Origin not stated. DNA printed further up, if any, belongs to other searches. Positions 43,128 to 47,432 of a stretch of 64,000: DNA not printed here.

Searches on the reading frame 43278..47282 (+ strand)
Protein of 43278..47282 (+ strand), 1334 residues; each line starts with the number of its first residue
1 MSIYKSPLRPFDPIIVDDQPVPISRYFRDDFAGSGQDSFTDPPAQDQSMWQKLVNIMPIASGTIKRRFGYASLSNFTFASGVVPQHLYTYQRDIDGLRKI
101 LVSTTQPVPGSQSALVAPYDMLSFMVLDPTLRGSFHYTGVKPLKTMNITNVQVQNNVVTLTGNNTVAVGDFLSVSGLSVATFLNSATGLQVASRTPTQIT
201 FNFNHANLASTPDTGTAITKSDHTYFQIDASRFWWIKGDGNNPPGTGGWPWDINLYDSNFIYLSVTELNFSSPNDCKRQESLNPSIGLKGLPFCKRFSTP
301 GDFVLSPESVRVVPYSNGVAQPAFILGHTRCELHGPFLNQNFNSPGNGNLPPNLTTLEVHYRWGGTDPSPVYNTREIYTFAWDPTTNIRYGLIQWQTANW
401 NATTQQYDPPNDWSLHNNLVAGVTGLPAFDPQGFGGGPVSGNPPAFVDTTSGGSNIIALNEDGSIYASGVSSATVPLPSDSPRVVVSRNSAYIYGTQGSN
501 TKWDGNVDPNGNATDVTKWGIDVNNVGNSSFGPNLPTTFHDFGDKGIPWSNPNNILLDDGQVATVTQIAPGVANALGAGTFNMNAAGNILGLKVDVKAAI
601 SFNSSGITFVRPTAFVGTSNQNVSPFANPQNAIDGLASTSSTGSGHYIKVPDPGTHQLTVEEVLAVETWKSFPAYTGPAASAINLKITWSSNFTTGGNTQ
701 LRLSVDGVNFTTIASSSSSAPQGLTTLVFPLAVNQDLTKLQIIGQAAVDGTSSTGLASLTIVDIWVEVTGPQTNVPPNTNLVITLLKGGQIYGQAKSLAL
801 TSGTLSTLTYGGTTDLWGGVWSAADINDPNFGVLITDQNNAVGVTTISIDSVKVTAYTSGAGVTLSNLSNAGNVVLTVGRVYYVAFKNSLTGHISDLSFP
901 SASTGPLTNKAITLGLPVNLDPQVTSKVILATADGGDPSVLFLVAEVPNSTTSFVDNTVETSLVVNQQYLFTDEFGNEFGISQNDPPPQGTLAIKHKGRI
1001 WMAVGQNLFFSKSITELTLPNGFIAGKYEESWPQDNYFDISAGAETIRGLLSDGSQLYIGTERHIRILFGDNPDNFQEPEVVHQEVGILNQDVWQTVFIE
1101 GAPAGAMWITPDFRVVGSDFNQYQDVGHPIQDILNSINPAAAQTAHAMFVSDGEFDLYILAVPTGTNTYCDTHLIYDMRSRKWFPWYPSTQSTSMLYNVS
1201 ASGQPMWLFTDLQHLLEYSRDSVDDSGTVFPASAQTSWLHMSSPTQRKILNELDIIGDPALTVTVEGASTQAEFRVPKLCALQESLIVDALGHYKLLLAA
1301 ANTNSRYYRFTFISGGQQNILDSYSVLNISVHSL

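Call 55: search_protein_families(library=phrogs, proteins=[window:43278-47282:+], max_evalue=0.001)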
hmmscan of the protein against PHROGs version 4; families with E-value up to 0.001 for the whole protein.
window:43278-47282:+ (1334 aa): 2 families
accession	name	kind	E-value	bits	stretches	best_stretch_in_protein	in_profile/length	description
phrog_511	-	head and packaging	1.1e-05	25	1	873-1078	457-638/862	internal virion protein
phrog_8040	-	connector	0.00072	19.5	0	909-1014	176-266/396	head closure Hc3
